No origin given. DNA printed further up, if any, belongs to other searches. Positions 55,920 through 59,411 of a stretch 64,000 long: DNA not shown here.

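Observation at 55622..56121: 74-bp inverted repeat spanning the 5'UTR and first 17 codons of two divergent susC genes, bracketing a 352-bp promoter-containing spacer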

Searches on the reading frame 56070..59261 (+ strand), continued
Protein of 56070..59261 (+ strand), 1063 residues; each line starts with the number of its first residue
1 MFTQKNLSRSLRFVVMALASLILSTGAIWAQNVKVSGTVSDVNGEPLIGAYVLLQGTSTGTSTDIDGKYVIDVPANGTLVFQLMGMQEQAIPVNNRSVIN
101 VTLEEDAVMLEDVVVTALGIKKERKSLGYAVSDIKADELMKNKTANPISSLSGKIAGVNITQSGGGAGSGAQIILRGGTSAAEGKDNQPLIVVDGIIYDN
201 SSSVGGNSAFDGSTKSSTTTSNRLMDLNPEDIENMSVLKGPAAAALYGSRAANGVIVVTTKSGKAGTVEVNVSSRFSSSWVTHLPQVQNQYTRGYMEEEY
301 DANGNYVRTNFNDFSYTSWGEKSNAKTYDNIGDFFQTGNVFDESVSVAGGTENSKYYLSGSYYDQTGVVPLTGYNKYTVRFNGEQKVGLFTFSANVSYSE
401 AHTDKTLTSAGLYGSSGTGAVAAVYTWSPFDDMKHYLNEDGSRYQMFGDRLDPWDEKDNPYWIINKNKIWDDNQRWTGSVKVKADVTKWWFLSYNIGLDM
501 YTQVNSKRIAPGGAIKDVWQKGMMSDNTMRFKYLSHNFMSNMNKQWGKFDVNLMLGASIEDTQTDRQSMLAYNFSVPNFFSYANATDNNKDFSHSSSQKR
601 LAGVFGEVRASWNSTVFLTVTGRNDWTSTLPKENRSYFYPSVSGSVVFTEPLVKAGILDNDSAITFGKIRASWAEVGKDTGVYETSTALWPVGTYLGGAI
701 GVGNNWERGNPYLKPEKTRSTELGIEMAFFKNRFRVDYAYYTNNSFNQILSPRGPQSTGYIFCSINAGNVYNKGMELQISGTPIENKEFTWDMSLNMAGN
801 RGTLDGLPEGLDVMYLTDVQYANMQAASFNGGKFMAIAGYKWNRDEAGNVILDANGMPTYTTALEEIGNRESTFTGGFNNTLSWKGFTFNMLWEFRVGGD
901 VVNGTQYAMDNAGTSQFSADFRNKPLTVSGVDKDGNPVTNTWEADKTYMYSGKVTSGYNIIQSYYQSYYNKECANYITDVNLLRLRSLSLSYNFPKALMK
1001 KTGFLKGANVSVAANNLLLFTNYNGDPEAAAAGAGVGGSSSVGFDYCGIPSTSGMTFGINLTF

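Call 39: find_encoding_contigs(protein=P0019, flank=10000, max_places=2)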
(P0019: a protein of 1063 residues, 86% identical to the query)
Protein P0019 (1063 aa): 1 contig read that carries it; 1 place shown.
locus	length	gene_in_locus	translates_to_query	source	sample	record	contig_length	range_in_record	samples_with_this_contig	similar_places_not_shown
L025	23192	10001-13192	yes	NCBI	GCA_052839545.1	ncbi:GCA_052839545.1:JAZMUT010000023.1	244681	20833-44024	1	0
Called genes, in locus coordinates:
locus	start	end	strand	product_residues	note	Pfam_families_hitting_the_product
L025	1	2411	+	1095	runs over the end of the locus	PF13620:CarboxypepD_reg (weak), PF13715:CarbopepD_reg_2, PF07715:Plug, PF00593:TonB_dep_Rec_b-barrel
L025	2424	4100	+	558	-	PF14322:SusD-like_3, PF12771:SusD-like_2, PF07980:SusD_RagB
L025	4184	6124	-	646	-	PF14322:SusD-like_3 (weak), PF12771:SusD-like_2 (weak), PF07980:SusD_RagB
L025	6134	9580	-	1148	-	PF13620:CarboxypepD_reg, PF13715:CarbopepD_reg_2, PF07715:Plug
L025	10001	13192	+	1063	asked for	PF13620:CarboxypepD_reg, PF13715:CarbopepD_reg_2, PF07715:Plug, PF00593:TonB_dep_Rec_b-barrel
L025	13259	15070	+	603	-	PF12741:SusD-like, PF12771:SusD-like_2, PF12741:SusD-like (weak), PF12771:SusD-like_2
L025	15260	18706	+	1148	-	PF13620:CarboxypepD_reg, PF13715:CarbopepD_reg_2, PF07715:Plug, PF00593:TonB_dep_Rec_b-barrel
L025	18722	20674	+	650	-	PF12771:SusD-like_2 (weak), PF14322:SusD-like_3 (weak), PF07980:SusD_RagB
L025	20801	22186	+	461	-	PF16371:MetallophosN, PF16370:MetallophosC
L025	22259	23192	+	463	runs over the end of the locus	PF05195:AMP_N, PF00557:Peptidase_M24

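Call 41: find_encoding_contigs(protein=P0020, flank=10000, max_places=10)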
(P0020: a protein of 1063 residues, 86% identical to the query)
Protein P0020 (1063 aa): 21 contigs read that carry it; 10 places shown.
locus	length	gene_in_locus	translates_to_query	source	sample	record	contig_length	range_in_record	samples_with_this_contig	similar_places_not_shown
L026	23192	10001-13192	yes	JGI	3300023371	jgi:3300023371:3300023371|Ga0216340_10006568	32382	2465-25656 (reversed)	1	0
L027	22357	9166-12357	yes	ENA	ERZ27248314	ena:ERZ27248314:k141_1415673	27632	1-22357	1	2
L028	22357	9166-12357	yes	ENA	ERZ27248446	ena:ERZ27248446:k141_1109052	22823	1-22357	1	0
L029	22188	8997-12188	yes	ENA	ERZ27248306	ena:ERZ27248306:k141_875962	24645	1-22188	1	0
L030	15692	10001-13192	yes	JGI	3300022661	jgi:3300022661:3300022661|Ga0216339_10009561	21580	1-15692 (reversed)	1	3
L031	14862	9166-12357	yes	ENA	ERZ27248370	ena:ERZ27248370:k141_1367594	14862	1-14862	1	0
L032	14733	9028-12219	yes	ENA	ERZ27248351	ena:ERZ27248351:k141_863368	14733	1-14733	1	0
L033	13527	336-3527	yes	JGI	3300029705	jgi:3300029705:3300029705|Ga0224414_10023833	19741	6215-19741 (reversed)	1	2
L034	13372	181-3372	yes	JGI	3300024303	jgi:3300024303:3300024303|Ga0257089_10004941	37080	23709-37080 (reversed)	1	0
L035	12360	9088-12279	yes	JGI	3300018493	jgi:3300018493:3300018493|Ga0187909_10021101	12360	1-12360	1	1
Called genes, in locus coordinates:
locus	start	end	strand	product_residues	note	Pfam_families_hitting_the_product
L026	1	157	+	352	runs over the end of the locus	-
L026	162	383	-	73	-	-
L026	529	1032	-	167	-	PF00583:Acetyltransf_1, PF13673:Acetyltransf_10, PF13508:Acetyltransf_7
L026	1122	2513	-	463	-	PF05195:AMP_N, PF00557:Peptidase_M24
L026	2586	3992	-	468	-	PF16371:MetallophosN, PF00149:Metallophos, PF16370:MetallophosC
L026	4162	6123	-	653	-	PF12771:SusD-like_2 (weak), PF07980:SusD_RagB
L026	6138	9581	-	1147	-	PF13620:CarboxypepD_reg, PF13715:CarbopepD_reg_2, PF07715:Plug, PF00593:TonB_dep_Rec_b-barrel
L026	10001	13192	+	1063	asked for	PF13620:CarboxypepD_reg, PF13715:CarbopepD_reg_2, PF07715:Plug, PF00593:TonB_dep_Rec_b-barrel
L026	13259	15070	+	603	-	PF12741:SusD-like, PF12771:SusD-like_2, PF12741:SusD-like (weak), PF12771:SusD-like_2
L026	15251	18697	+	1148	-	PF13620:CarboxypepD_reg, PF13715:CarbopepD_reg_2, PF07715:Plug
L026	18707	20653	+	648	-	PF14322:SusD-like_3 (weak), PF12771:SusD-like_2 (weak), PF07980:SusD_RagB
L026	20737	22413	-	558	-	PF14322:SusD-like_3, PF12771:SusD-like_2, PF07980:SusD_RagB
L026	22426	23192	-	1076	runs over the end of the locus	?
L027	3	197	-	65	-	?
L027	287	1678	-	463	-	PF05195:AMP_N, PF00557:Peptidase_M24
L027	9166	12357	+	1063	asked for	PF13620:CarboxypepD_reg, PF13715:CarbopepD_reg_2, PF07715:Plug, PF00593:TonB_dep_Rec_b-barrel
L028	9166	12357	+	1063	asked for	PF13620:CarboxypepD_reg, PF13715:CarbopepD_reg_2, PF07715:Plug, PF00593:TonB_dep_Rec_b-barrel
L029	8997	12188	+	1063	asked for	PF13620:CarboxypepD_reg, PF13715:CarbopepD_reg_2, PF07715:Plug, PF00593:TonB_dep_Rec_b-barrel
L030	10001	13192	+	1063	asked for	PF13620:CarboxypepD_reg, PF13715:CarbopepD_reg_2, PF07715:Plug, PF00593:TonB_dep_Rec_b-barrel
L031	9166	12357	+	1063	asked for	PF13620:CarboxypepD_reg, PF13715:CarbopepD_reg_2, PF07715:Plug, PF00593:TonB_dep_Rec_b-barrel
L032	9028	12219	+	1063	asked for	PF13620:CarboxypepD_reg, PF13715:CarbopepD_reg_2, PF07715:Plug, PF00593:TonB_dep_Rec_b-barrel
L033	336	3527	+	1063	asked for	PF13620:CarboxypepD_reg, PF13715:CarbopepD_reg_2, PF07715:Plug, PF00593:TonB_dep_Rec_b-barrel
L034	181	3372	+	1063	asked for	PF13620:CarboxypepD_reg, PF13715:CarbopepD_reg_2, PF07715:Plug, PF00593:TonB_dep_Rec_b-barrel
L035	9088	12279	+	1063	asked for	PF13620:CarboxypepD_reg, PF13715:CarbopepD_reg_2, PF07715:Plug, PF00593:TonB_dep_Rec_b-barrel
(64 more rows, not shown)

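Call 42: find_encoding_contigs(protein=P0033, flank=10000, max_places=5)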
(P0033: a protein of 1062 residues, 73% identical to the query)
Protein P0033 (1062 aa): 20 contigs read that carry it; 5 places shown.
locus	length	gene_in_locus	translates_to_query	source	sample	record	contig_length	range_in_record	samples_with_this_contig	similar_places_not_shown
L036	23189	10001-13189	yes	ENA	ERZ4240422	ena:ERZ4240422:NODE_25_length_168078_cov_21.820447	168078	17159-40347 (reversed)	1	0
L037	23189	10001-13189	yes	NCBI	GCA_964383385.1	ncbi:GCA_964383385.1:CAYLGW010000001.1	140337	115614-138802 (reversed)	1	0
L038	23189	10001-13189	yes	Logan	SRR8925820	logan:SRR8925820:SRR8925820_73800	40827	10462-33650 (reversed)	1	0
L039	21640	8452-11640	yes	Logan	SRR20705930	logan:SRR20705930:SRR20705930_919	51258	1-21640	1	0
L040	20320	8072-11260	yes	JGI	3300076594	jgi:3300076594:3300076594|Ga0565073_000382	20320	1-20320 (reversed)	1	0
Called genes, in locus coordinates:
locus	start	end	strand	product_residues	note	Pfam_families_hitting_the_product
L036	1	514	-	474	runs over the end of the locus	PF02540:NAD_synthase (faint), PF03054:tRNA_Me_trans, PF20259:tRNA_Me_trans_M, PF20258:tRNA_Me_trans_C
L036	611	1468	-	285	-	PF08713:DNA_alkylation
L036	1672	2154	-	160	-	PF08211:dCMP_cyt_deam_2, PF00383:dCMP_cyt_deam_1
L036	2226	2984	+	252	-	PF01832:Glucosaminidase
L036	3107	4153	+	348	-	PF02618:YceG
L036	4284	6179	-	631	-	PF14322:SusD-like_3 (faint), PF07980:SusD_RagB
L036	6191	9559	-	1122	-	PF13620:CarboxypepD_reg, PF13715:CarbopepD_reg_2, PF07715:Plug, PF00593:TonB_dep_Rec_b-barrel (weak)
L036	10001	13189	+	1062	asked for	PF13620:CarboxypepD_reg, PF13715:CarbopepD_reg_2, PF07715:Plug, PF00593:TonB_dep_Rec_b-barrel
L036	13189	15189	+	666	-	PF12771:SusD-like_2, PF12741:SusD-like, PF12771:SusD-like_2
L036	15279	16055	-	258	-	PF23023:Anti-Pycsar_Apyc1, PF00753:Lactamase_B, PF12706:Lactamase_B_2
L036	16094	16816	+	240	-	PF00590:TP_methylase (weak)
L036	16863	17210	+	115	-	PF02152:FolB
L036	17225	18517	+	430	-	PF00919:UPF0004, PF04055:Radical_SAM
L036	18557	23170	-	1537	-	PF05359:DUF748 (weak), PF27051:TamB_N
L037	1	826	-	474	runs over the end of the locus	PF02540:NAD_synthase (faint), PF03054:tRNA_Me_trans, PF20259:tRNA_Me_trans_M, PF20258:tRNA_Me_trans_C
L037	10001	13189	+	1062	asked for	PF13620:CarboxypepD_reg, PF13715:CarbopepD_reg_2, PF07715:Plug, PF00593:TonB_dep_Rec_b-barrel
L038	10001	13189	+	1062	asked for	PF13620:CarboxypepD_reg, PF13715:CarbopepD_reg_2, PF07715:Plug, PF00593:TonB_dep_Rec_b-barrel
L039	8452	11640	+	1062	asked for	PF13620:CarboxypepD_reg, PF13715:CarbopepD_reg_2, PF07715:Plug, PF00593:TonB_dep_Rec_b-barrel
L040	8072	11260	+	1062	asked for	PF13620:CarboxypepD_reg, PF13715:CarbopepD_reg_2, PF07715:Plug, PF00593:TonB_dep_Rec_b-barrel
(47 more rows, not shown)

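Call 54: find_encoding_contigs(protein=P0041, flank=6000, max_places=2)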
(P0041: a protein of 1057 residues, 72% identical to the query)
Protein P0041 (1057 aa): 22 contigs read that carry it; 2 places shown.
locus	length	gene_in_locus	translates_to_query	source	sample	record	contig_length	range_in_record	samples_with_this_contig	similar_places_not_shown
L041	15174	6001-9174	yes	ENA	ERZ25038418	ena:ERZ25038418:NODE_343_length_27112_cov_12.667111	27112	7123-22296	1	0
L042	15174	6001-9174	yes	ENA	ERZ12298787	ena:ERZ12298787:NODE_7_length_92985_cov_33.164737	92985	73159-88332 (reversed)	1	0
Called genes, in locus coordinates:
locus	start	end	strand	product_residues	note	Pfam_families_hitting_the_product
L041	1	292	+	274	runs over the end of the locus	PF00889:EF_TS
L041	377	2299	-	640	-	PF07980:SusD_RagB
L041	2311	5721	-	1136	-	PF13715:CarbopepD_reg_2, PF07715:Plug, PF00593:TonB_dep_Rec_b-barrel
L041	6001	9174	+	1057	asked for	PF13620:CarboxypepD_reg, PF13715:CarbopepD_reg_2, PF07715:Plug, PF00593:TonB_dep_Rec_b-barrel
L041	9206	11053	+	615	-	PF12741:SusD-like, PF12771:SusD-like_2, PF12741:SusD-like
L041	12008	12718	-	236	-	-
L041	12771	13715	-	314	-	-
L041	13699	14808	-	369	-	-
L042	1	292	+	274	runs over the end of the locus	PF00889:EF_TS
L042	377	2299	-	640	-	PF07980:SusD_RagB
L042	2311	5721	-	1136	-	PF13715:CarbopepD_reg_2, PF07715:Plug, PF00593:TonB_dep_Rec_b-barrel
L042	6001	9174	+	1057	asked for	PF13620:CarboxypepD_reg, PF13715:CarbopepD_reg_2, PF07715:Plug, PF00593:TonB_dep_Rec_b-barrel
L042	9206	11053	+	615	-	PF12741:SusD-like, PF12771:SusD-like_2, PF12741:SusD-like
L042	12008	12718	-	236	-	-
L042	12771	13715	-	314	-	-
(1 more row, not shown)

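Call 55: find_encoding_contigs(protein=P0057, flank=6000, max_places=2)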
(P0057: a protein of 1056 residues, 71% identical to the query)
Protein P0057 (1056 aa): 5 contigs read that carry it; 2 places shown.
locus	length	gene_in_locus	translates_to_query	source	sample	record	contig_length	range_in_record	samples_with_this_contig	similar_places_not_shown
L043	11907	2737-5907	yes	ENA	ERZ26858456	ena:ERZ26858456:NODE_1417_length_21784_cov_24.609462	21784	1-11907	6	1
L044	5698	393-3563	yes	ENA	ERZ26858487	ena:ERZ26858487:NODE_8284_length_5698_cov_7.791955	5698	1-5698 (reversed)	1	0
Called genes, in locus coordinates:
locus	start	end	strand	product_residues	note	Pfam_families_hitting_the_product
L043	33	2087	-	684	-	PF13620:CarboxypepD_reg, PF13715:CarbopepD_reg_2, PF07715:Plug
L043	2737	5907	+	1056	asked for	PF13620:CarboxypepD_reg, PF13715:CarbopepD_reg_2, PF07715:Plug, PF00593:TonB_dep_Rec_b-barrel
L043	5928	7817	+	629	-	PF12741:SusD-like, PF12771:SusD-like_2, PF12741:SusD-like (weak)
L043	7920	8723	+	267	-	PF04383:KilA-N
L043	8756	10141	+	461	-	PF05195:AMP_N, PF00557:Peptidase_M24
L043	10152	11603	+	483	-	PF02554:CstA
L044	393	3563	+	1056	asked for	PF13620:CarboxypepD_reg, PF13715:CarbopepD_reg_2, PF07715:Plug, PF00593:TonB_dep_Rec_b-barrel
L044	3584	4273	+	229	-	PF12741:SusD-like, PF12771:SusD-like_2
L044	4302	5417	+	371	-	PF12771:SusD-like_2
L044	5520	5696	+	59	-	?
